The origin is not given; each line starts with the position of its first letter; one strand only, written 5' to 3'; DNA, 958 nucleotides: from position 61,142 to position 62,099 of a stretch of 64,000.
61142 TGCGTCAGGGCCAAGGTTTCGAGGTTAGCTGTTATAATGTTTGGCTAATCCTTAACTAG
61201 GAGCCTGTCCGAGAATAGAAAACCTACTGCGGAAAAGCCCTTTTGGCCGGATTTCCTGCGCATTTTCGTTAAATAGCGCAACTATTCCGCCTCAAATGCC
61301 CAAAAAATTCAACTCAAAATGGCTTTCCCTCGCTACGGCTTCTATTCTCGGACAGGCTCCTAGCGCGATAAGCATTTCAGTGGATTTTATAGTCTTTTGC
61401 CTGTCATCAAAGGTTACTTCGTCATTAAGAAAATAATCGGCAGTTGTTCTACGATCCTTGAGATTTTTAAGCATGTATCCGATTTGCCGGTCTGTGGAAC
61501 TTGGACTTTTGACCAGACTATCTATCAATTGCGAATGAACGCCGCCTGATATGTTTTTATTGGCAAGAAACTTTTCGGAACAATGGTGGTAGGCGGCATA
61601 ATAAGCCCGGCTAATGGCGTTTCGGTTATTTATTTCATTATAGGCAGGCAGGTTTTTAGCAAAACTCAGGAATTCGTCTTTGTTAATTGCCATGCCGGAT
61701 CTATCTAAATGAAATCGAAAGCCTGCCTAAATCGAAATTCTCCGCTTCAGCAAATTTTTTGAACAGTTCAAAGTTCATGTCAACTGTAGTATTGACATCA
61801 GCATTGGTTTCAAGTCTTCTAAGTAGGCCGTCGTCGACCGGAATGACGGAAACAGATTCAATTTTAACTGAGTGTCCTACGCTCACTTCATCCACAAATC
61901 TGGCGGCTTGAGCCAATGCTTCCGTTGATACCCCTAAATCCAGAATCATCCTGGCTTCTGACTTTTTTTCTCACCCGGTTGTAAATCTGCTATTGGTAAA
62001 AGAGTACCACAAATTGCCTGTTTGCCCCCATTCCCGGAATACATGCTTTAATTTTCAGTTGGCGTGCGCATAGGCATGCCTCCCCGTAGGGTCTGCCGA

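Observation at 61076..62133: A ~1 kb two-gene HEPN cassette inserted exactly at the nagZ/hpt junction, flanked by a perfect 20-bp direct repeat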

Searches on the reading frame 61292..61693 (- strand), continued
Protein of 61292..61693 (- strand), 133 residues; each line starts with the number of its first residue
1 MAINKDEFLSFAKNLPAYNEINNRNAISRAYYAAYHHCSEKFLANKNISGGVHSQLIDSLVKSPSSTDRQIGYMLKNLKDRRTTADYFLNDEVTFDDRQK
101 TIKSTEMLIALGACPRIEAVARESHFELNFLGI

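Call 80: search_protein_families(library=pfam, proteins=[L098:463-765:-, L098:1103-1405:+, L098:1579-2046:-, L098:2740-3471:+, L098:3949-4545:+, L098:4753-5670:+, L098:6007-6606:+, L098:7134-7601:+, L098:8988-9986:-, L098:10001-11776:-], max_evalue=0.001)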
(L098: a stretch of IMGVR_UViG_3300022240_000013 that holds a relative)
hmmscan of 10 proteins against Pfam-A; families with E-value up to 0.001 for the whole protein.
L098:463-765:- (100 aa): 0 families

L098:1103-1405:+ (100 aa): 0 families

L098:1579-2046:- (155 aa): 0 families

L098:2740-3471:+ (243 aa): 0 families

L098:3949-4545:+ (198 aa): 0 families

L098:4753-5670:+ (305 aa): 1 family
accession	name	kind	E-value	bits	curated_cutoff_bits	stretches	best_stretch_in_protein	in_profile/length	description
PF04471.18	Mrr_cat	-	2.7e-06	27.9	21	1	71-126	53-104/115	Restriction endonuclease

L098:6007-6606:+ (199 aa): 1 family
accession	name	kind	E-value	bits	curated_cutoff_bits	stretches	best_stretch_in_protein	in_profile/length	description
PF02498.22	Bro-N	-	1.2e-23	84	25.6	1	35-120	2-96/96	BRO family, N-terminal domain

L098:7134-7601:+ (155 aa): 0 families

L098:8988-9986:- (332 aa): 1 family
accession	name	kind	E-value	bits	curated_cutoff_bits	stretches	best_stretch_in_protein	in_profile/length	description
PF04860.17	Phage_portal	-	1.7e-10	41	39.1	1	88-225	56-191/321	Phage portal protein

L098:10001-11776:- (591 aa): 3 families
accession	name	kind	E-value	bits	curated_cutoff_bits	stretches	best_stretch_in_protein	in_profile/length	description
PF03237.21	Terminase_6N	-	1.3e-52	179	22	1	167-388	1-213/215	Terminase large subunit, T4likevirus-type, N-terminal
PF17289.8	Terminase_6C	-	5.5e-24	85.3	22.6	1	417-573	2-154/155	Terminase RNaseH-like domain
PF06056.18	Terminase_5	-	7.5e-05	23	20.3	1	2-48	10-56/58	Putative ATPase subunit of terminase (gpP-like)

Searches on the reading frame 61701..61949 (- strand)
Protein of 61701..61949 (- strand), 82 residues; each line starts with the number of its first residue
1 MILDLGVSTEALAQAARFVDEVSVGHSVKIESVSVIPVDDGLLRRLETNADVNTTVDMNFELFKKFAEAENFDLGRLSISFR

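Call 5: search_protein_families(library=pfam, proteins=[window:61701-61949:-], max_evalue=1)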
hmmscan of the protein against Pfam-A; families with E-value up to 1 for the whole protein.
window:61701-61949:- (82 aa): 0 families

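Call 9: search_protein_families(library=padloc, proteins=[window:61701-61949:-], max_evalue=1)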
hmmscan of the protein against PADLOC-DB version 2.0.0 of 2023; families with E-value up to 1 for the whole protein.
window:61701-61949:- (82 aa): 0 families

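Call 10: search_protein_families(library=ncbifam, proteins=[window:61701-61949:-], max_evalue=1)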
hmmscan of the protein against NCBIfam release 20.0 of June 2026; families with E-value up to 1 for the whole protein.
window:61701-61949:- (82 aa): 1 family
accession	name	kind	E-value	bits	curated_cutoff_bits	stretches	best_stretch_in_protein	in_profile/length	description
NF006021.0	PRK08163.1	equivalog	0.11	11.5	459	1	4-69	59-123/398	3-hydroxybenzoate 6-monooxygenase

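Call 12: find_encoding_contigs(protein=window:61701-61949:-, flank=6000, max_places=10)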
Protein window:61701-61949:- (82 aa): 1 contig read that carries it; 1 place shown.
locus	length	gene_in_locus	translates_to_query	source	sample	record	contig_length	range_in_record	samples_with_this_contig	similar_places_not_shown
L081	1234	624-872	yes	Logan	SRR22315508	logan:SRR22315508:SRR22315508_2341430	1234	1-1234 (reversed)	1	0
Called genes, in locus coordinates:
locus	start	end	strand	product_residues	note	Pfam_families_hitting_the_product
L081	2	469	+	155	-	?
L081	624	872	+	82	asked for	-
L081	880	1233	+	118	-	?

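Call 17: find_homologous_proteins(query=window:61701-61949:-, max_evalue=0.001)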
Query window:61701-61949:- (82 aa): 2 proteins with E <= 0.001 among 2 candidates.
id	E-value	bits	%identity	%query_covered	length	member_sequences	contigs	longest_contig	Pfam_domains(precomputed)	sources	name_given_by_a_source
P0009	1.2e-43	164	100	100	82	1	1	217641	-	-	-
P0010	4.0e-24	102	65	100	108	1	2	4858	-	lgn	-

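Call 20: find_encoding_contigs(protein=P0010, flank=5000, max_places=5)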
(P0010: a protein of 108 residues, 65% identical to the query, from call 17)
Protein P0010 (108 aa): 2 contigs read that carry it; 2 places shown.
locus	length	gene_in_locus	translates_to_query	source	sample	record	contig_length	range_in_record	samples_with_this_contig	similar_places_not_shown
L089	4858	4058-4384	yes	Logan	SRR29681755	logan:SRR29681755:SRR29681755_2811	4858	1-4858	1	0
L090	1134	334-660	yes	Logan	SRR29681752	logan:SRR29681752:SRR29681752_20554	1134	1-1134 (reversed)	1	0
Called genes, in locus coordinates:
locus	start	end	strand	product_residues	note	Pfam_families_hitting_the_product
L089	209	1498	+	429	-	-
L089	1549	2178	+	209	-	PF12802:MarR_2 (faint)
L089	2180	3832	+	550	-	PF01656:CbiA (weak), PF13614:AAA_31 (weak), PF07719:TPR_2 (faint), PF13174:TPR_6 (faint), PF13428:TPR_14 (faint), PF13432:TPR_16 (faint), PF13424:TPR_12 (faint), PF00515:TPR_1 (faint), +2 more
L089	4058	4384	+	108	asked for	-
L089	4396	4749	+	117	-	-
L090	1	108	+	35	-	?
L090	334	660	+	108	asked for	-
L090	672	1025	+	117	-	-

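Call 36: search_protein_families(library=pfam, proteins=[L089:4396-4749:+], max_evalue=1)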
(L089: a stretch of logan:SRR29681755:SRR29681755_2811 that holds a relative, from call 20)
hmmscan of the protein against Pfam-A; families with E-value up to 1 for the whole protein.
L089:4396-4749:+ (117 aa): 2 families
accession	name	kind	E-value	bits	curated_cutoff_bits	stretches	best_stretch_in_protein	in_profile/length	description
PF05168.19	HEPN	-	0.00076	20.1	22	1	23-110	24-112/117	HEPN domain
PF00372.24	Hemocyanin_M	-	0.026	14.2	20.8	1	11-50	114-153/268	Hemocyanin, copper containing domain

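Call 55: search_protein_representatives(protein=window:61701-61949:-)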
Query: 82 residues. Proteins with E-value up to 0.001 (for the whole library): 9; up to 1e-10: 4; up to 1e-30: 1. The best 9 are listed.
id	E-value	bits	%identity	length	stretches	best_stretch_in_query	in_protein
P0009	3.8e-44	163.6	100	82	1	1-82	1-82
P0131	5.6e-27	109.2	70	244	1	2-82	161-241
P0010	1.3e-24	101.8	65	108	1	1-82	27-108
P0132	1.1e-14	70.3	47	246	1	2-82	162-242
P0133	6.9e-07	45.6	38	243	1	3-82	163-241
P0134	9.3e-07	45.2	38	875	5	3-30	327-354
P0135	2.8e-06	43.7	36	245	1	2-82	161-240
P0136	7.8e-06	42.3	37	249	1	4-82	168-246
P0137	3.4e-05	40.3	32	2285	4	17-66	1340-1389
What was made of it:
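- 61701..61970 (-): 3' fragment (last ~89 codons; ORF 61701-61949, 82 aa) of a ~241-249-aa gene for a TPR plus alpha/beta-domain protein. An in-frame TGA at 61971-61973 marks the upper limit of homology. An exhaustive phmmer search finds relatives of 243-249 aa matching at residues ~161-241 (call 55).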

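Call 62: search_protein_families(library=padloc, proteins=[P0131, P0132, P0133, L089:4396-4749:+], max_evalue=0.1)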
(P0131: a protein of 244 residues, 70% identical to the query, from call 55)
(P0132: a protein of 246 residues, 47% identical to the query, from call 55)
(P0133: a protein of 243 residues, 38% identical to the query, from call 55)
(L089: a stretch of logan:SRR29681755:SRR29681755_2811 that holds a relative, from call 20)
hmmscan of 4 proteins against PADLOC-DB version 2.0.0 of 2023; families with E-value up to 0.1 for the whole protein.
P0131 (244 aa): 1 family
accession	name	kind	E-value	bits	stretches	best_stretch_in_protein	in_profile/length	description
PDLC03502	REase_II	-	0.0047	14.2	1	50-108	220-278/301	Type II restriction enzyme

P0132 (246 aa): 0 families

P0133 (243 aa): 0 families

L089:4396-4749:+ (117 aa): 5 families
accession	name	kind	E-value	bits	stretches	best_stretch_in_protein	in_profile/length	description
PDLC04377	PDC-M05B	-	1.4e-06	26.3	1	17-114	37-136/149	-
PDLC04374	PDC-M05B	-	0.00021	19.5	1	26-112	46-134/146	-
PDLC04379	PDC-M05B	-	0.00038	18.4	1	19-113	38-134/147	-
PDLC02923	HEPN_IX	-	0.0024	16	1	58-102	86-130/161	-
PDLC04373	PDC-M05B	-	0.012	13.7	1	56-115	77-136/141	-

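Call 90: predict_structure(alignment_id=A3)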
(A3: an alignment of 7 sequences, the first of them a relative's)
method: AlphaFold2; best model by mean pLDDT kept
length: 244 residues; sequences in the alignment: 7
mean_pLDDT: 88.3   pTM: 0.84
mean pLDDT of the five models: 88.3, 88.2, 87.9, 87.9, 87.1
residues with pLDDT >= 90: 134; 70-90: 98; 50-70: 10; < 50: 2
segments of 3 or more residues with pLDDT < 50: none
pLDDT, mean of each block of 10 residues (from residue 1): 58 80 78 88 90 93 95 95 94 89 96 95 93 96 93 93 86 89 87 84 89 94 86 81 77
secondary structure, 60 per line:
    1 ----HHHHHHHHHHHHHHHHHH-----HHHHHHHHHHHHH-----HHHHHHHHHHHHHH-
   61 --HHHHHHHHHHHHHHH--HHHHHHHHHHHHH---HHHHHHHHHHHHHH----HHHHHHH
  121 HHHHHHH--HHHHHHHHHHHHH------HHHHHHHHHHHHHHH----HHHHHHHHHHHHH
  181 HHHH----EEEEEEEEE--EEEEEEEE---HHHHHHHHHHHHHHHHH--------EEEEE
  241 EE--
elements in order: H5-22 H28-40 H46-59 H63-77 H80-92 H96-109 H114-127 H130-142 H149-163 H168-184 E189-197 E200-207 H211-227 E236-242

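Call 92: fold_search(model_id=the predicted structure, library=pdb)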
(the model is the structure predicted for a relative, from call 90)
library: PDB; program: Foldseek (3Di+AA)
matches with E <= 10: 1268; with E <= 0.001: 0
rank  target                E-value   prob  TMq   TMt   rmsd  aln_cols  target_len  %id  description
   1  2ho1_A                2.8e-03  1.00  0.44  0.48  11.5       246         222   12  Functional Characterization of Pseudomonas Aeruginosa pilF (released 2006-07-25)
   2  6q4m                  4.4e-03  1.00  0.45  0.18   9.6       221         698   13  Crystal structure of the O-GlcNAc transferase Asn648Tyr mutation (released 2019-12-25)
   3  7obi_B                4.8e-03  1.00  0.40  0.68   4.6       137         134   18  Consensus tetratricopeptide repeat protein type RV4 (released 2022-02-23)
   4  4gyy_A                6.1e-03  1.00  0.45  0.18   9.3       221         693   13  Crystal structure of human O-GlcNAc Transferase with UDP-5SGlcNAc and a peptide substrate (released 2012-10-31)
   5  9gzg_A                7.0e-03  1.00  0.46  0.68   4.3       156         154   14  Crystal structure of CTPR4E4 mutant (released 2025-10-15)
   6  7ntf_B                7.4e-03  1.00  0.46  0.15   9.2       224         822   14  Cryo-EM structure of unliganded O-GlcNAc transferase (released 2021-11-17)
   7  5a01_A                8.9e-03  1.00  0.41  0.17  11.9       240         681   15  O-GlcNAc transferase from Drososphila melanogaster (released 2016-04-27)
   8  5lvv                  9.8e-03  1.00  0.42  0.17   9.4       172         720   14  Human OGT in complex with UDP and fused substrate peptide (Tab1) (released 2017-07-12)
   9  8cm9_B                1.0e-02  1.00  0.45  0.18   9.6       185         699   16  Structure of human O-GlcNAc transferase in complex with UDP and tP11 (released 2023-10-04)
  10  8cqp_C                1.1e-02  1.00  0.41  0.69   4.7       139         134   15  Crystal structure of an 8-repeat consensus TPR superhelix with Calcium (low concentration) (released 2024-03-27)
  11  8cut_A                1.2e-02  1.00  0.40  0.69   5.1       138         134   15  Accurate computational design of genetically encoded 3D protein crystals (released 2023-11-01)
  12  2fo7                  1.2e-02  1.00  0.41  0.69   4.7       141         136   15  Crystal structure of an 8 repeat consensus TPR superhelix (trigonal crystal form) (released 2006-03-07)
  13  3pe3_A                1.2e-02  1.00  0.45  0.18   8.9       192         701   15  Structure of human O-GlcNAc transferase and its complex with a peptide substrate (released 2011-01-19)
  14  2vq2                  1.2e-02  0.98  0.26  0.28  12.6       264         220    9  Crystal structure of PilW, widely conserved type IV pilus biogenesis factor (released 2008-05-27)
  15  5vif_A                1.4e-02  1.00  0.43  0.17  10.3       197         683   15  Electrophilic probes for deciphering substrate recognition by O-GlcNAc transferase (released 2017-10-18)
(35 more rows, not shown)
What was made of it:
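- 61701..61970 (-): The AF2 model of P0131 shows TPR helices 1-163 and an alpha/beta domain at 168-242 (calls 90, 92).
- On HEPN-MNT type II/VII toxin-antitoxin: The model is a TPR domain plus an alpha/beta domain (calls 90, 92).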
